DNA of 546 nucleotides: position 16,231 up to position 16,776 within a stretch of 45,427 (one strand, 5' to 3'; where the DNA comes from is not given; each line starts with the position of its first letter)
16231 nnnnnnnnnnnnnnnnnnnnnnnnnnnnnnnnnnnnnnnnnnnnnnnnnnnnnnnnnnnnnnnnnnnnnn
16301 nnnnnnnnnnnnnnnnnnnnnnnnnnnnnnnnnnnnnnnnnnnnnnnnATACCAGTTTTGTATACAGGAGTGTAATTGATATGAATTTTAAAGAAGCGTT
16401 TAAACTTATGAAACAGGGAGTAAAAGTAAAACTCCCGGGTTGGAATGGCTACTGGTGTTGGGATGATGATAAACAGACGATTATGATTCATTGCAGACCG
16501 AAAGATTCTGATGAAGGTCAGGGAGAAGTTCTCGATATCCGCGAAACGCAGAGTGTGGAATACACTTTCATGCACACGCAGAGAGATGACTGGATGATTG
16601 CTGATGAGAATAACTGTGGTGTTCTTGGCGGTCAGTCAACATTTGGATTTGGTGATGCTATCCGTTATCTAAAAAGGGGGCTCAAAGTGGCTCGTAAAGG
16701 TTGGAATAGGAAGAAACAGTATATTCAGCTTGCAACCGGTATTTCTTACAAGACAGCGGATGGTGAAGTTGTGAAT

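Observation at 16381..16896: Tandem DUF2829 (Tad2-family) protein: candidate anti-Thoeris sponge with a duplicated domain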

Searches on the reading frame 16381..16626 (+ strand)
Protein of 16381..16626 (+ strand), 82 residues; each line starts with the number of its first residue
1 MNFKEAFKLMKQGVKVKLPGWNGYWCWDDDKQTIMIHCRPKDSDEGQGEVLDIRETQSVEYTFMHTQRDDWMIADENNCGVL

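Call 4: search_protein_families(library=pfam, proteins=[window:16381-16626:+], max_evalue=1)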
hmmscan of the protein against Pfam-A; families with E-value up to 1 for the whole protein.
seq(82 aa): 1 family
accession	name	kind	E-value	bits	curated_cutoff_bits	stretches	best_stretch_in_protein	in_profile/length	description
PF11195.14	Tad2-like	-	2.5e-05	25.1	25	1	1-73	1-72/73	Thoeris anti-defense 2-like domain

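Call 5: search_protein_families(library=phrogs, proteins=[window:16381-16626:+], max_evalue=1)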
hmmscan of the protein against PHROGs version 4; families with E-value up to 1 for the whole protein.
seq(82 aa): 3 families
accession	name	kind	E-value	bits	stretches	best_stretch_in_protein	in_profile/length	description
phrog_1048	-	unknown function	4.5e-19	70.2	1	1-81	31-103/211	-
phrog_872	-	unknown function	0.00025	22.1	1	1-73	89-170/172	-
phrog_3474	-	unknown function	0.056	14.3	1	1-17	4-20/64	-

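Call 69: predict_structure(alignment_id=A4)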
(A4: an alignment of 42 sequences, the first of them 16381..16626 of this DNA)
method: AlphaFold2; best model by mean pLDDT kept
length: 82 residues; sequences in the alignment: 42
mean_pLDDT: 92.8   pTM: 0.83
mean pLDDT of the five models: 92.8, 91.2, 90.9, 90.1, 89.3
residues with pLDDT >= 90: 64; 70-90: 17; 50-70: 1; < 50: 0
segments of 3 or more residues with pLDDT < 50: none
pLDDT, mean of each block of 10 residues (from residue 1): 99 97 96 92 76 92 96 95 87
secondary structure, 60 per line:
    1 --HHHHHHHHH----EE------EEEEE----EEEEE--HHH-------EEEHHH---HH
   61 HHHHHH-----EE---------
elements in order: H3-11 E24-28 E33-37 E50-52 H59-66

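Call 71: fold_search(model_id=the predicted structure, library=pdb)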
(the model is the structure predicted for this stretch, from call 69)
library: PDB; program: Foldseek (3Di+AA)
matches with E <= 10: 147; with E <= 0.001: 0
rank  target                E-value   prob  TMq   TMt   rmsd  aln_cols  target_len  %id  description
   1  8smf_G                1.6e-02  1.00  0.59  0.59   4.1        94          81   18  Structure of SPO1 phage Tad2 in complex with 1''-3' gcADPR (released 2023-11-22)
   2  8bao_B                2.5e-01  0.33  0.29  0.09   8.6        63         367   21  Dysgonamonadaceae bacterium CRISPR ancillary nuclease 2 (released 2022-11-30)
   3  9wlp_E                9.2e-01  0.07  0.22  0.16  12.2        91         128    6  Crystal structure of monkeypox virus A30/H2 sub-complex at pH 6.8 (released 2025-12-31)
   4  9wlp_C                1.1e+00  0.07  0.24  0.19  10.9        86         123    9  Crystal structure of monkeypox virus A30/H2 sub-complex at pH 6.8 (released 2025-12-31)
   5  8wiv_M                1.3e+00  0.07  0.26  0.05  13.5        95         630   13  Cryo-EM structure of a bacterial protein (released 2024-09-11)
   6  9uzo_D                1.3e+00  0.05  0.20  0.13  11.7        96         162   10  Cryo-EM Structure of the Vaccinia Virus Entry/Fusion Complex (EFC) Lacking the F9 Subunit (released 2025-12-17)
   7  2ejg_A                1.5e+00  0.11  0.25  0.11   6.3        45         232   27  Crystal Structure Of The Biotin Protein Ligase (Mutation R48A) and Biotin Carboxyl Carrier Protein Complex From Pyroco (released 2008-03-18)
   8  9l7w_C                1.5e+00  0.07  0.26  0.19  10.9        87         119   11  Crystal structure of monkeypox virus A30/H2 sub-complex at pH 4.0 (released 2025-12-31)
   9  8ini_B                1.5e+00  0.06  0.23  0.21  10.6        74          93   11  vaccinia H2 protein without the transmembrane region (released 2023-11-15)
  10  4c8q_E                1.5e+00  0.03  0.19  0.18  10.4        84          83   11  Crystal structure of the yeast Lsm1-7-Pat1 complex (released 2013-10-16)
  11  8bao_A                1.6e+00  0.10  0.28  0.09   8.7        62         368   18  Dysgonamonadaceae bacterium CRISPR ancillary nuclease 2 (released 2022-11-30)
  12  9wlp_A                1.7e+00  0.04  0.20  0.14  12.1        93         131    9  Crystal structure of monkeypox virus A30/H2 sub-complex at pH 6.8 (released 2025-12-31)
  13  9l7w_A                1.7e+00  0.04  0.20  0.14  11.8        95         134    8  Crystal structure of monkeypox virus A30/H2 sub-complex at pH 4.0 (released 2025-12-31)
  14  5nko_MODEL_1_A        1.9e+00  0.14  0.29  0.37   9.1        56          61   20  Solution structure of the C-terminal domain of S. aureus Hibernating Promoting Factor (CTD-SaHPF) (released 2017-07-05)
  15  4pu5                  2.1e+00  0.09  0.22  0.05   2.7        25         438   20  Shewanella oneidensis Toxin Antitoxin System Toxin Protein HipA Bound with AMPPNP and Mg (released 2014-08-06)
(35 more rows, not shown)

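Call 85: find_homologous_proteins(query=A2, max_evalue=0.001)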
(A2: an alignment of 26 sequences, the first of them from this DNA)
Query A2 (26 sequences) (76 aa, profile of the alignment): 380 proteins with E <= 0.001 among 437 candidates; the best 120 are listed.
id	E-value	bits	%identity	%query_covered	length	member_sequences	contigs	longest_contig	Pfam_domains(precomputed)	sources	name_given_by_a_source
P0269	1.4e-36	142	67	100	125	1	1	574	PF11195.15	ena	-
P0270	2.9e-35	137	57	100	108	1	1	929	PF11195.15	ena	-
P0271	4.9e-35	137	56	99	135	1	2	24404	PF11195.15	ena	-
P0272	4.4e-34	134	50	100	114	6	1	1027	PF11195.15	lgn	-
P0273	6.4e-34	133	51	100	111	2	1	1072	PF11195.15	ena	-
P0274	1.2e-33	132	51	100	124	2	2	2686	PF11195.15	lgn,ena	-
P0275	1.3e-33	132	91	100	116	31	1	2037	PF11195.15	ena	-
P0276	2.0e-33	132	55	100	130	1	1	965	PF11195.15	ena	-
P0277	2.5e-33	131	54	100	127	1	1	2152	PF11195.15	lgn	-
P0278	3.6e-33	131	64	100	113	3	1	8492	PF11195.15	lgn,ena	-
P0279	4.6e-33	130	57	100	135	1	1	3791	-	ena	-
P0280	1.1e-32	129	68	100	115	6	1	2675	PF11195.15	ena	-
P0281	1.2e-32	129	70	100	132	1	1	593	PF11195.15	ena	-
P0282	1.5e-32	129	71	100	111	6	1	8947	PF11195.15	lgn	-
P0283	1.9e-32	128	50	100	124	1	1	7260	PF11195.15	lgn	-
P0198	2.3e-32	128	46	100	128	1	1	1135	PF11195.15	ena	-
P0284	2.4e-32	128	66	100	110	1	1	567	PF11195.15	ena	-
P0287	3.3e-32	128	51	100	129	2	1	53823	PF11195.15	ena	-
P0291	4.6e-32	127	50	100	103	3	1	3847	PF11195.15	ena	-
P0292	4.9e-32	127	55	100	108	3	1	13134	PF11195.15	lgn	-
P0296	9.2e-32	126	88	100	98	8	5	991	PF11195.15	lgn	-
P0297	1.0e-31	126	53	100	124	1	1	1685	PF11195.15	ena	-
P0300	1.4e-31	126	51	99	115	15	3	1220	PF11195.15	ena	-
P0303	1.6e-31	125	54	100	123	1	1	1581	PF11195.15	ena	-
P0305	1.7e-31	125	43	100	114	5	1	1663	PF11195.15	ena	-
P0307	1.8e-31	125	63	99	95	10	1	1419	PF11195.15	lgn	-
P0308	2.3e-31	125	63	99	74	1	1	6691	PF11195.15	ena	-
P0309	2.4e-31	125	89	100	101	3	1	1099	PF11195.15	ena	-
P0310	2.6e-31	125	70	100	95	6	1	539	PF11195.15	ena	-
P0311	3.0e-31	125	88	97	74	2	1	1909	PF11195.15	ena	-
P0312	3.0e-31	125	55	100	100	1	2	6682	PF11195.15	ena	-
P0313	3.6e-31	124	50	100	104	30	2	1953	PF11195.15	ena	-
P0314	3.7e-31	124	51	100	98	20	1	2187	PF11195.15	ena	-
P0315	4.2e-31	124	51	100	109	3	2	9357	PF11195.15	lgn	-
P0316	4.6e-31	124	60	99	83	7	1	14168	PF11195.15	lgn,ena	-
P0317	4.7e-31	124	64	99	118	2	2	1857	PF11195.15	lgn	-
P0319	5.4e-31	124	65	99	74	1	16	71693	PF11195.15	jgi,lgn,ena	-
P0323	7.1e-31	123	60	99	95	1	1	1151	PF11195.15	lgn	-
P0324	1.1e-30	123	59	97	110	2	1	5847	PF11195.15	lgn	-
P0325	1.5e-30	122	55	97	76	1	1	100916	-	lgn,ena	-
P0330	2.3e-30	122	64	100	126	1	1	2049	PF11195.15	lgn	-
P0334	2.9e-30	121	63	99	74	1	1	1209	PF11195.15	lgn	-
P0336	3.4e-30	121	55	100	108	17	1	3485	PF11195.15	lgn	-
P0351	1.8e-29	119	51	100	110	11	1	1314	PF11195.15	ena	-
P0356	2.6e-29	118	53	100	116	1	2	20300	PF11195.15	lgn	-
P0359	4.6e-29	118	51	99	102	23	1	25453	PF11195.15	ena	-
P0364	1.1e-28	116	47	97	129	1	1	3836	PF11195.15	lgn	-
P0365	1.1e-28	116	47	100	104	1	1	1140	PF11195.15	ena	-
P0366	1.1e-28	116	51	100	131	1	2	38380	PF11195.15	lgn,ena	-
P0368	1.2e-28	116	49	99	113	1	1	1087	PF11195.15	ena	-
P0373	2.6e-28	115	51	99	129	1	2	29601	PF11195.15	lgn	-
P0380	8.9e-28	113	53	99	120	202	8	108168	-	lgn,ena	-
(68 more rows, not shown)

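Call 86: find_encoding_contigs(protein=P0319, flank=3000, max_places=5)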
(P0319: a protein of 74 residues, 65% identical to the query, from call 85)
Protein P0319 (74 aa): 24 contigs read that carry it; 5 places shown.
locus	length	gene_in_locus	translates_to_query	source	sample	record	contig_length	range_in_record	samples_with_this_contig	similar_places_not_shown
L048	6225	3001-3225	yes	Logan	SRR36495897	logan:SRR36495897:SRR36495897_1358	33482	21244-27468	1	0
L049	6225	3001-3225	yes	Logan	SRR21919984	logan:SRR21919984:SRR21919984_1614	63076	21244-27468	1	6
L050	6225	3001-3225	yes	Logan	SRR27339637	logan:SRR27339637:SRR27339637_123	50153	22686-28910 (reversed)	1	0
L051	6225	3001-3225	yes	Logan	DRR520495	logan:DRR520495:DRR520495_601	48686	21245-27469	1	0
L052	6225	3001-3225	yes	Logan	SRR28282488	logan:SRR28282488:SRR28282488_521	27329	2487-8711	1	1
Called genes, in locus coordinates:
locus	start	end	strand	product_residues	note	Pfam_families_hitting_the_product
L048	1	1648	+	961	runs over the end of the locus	PF13518:HTH_28 (faint), PF13384:HTH_23 (faint), PF01381:HTH_3 (faint), PF08279:HTH_11 (faint), PF08281:Sigma70_r4_2 (faint), PF13936:HTH_38 (faint)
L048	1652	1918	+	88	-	-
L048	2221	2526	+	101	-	-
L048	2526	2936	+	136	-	-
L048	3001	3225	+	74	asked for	PF11195:Tad2-like (weak)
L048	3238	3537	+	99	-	-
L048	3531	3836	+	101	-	PF19791:DUF6275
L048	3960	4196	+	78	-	PF08239:SH3_3 (weak)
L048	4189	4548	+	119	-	PF24829:Phage_connect_2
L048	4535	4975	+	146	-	PF23847:DUF7211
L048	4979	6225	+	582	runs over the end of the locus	PF03354:TerL_ATPase (weak), PF20441:TerL_nuclease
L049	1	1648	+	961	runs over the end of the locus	PF13518:HTH_28 (faint), PF13384:HTH_23 (faint), PF01381:HTH_3 (faint), PF08279:HTH_11 (faint), PF08281:Sigma70_r4_2 (faint), PF13936:HTH_38 (faint)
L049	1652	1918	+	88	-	-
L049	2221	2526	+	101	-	-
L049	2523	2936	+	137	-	-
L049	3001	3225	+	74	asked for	PF11195:Tad2-like (weak)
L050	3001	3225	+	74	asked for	PF11195:Tad2-like (weak)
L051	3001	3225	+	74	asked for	PF11195:Tad2-like (weak)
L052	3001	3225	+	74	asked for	PF11195:Tad2-like (weak)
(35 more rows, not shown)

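Call 87: find_encoding_contigs(protein=P0380, flank=3000, max_places=4)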
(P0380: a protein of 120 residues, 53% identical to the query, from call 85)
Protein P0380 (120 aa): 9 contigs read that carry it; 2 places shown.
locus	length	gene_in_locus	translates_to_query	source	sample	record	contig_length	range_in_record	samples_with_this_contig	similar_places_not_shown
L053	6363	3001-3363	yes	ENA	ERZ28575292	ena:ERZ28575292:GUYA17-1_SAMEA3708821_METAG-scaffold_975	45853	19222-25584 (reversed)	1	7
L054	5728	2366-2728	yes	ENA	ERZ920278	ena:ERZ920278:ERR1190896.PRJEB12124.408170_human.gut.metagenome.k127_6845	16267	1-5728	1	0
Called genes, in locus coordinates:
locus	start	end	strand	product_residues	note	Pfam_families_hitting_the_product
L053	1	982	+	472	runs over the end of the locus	-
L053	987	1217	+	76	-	-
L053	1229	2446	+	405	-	PF06152:Phage_min_cap2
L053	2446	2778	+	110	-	-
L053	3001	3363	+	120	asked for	-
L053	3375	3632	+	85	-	-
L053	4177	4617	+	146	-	-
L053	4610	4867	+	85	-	-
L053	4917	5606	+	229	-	-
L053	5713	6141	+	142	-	-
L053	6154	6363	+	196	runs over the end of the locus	-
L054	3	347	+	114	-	?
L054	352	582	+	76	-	-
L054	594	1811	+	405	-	PF06152:Phage_min_cap2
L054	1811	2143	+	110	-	-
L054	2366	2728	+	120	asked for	-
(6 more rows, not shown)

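Call 88: find_encoding_contigs(protein=P0325, flank=3000, max_places=3)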
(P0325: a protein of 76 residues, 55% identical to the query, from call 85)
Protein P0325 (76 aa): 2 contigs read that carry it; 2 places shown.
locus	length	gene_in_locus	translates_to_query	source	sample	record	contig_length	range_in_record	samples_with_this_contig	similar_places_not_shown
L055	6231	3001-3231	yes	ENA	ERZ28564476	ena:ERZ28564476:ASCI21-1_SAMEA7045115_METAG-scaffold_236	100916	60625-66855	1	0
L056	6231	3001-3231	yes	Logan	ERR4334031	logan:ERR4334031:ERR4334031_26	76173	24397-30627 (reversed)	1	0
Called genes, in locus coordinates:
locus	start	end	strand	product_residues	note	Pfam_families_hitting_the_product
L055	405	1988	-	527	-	-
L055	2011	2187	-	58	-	-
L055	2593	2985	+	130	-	-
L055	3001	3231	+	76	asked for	-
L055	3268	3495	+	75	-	PF11195:Tad2-like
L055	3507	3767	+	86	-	PF19791:DUF6275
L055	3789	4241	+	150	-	-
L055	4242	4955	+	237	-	PF02086:MethyltransfD12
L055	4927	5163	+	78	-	-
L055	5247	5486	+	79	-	-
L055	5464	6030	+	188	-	PF06941:NT5C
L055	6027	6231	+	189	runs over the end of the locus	PF07352:Phage_Mu_Gam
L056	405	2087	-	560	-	-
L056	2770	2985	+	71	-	-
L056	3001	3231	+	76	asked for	-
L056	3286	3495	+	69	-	PF11195:Tad2-like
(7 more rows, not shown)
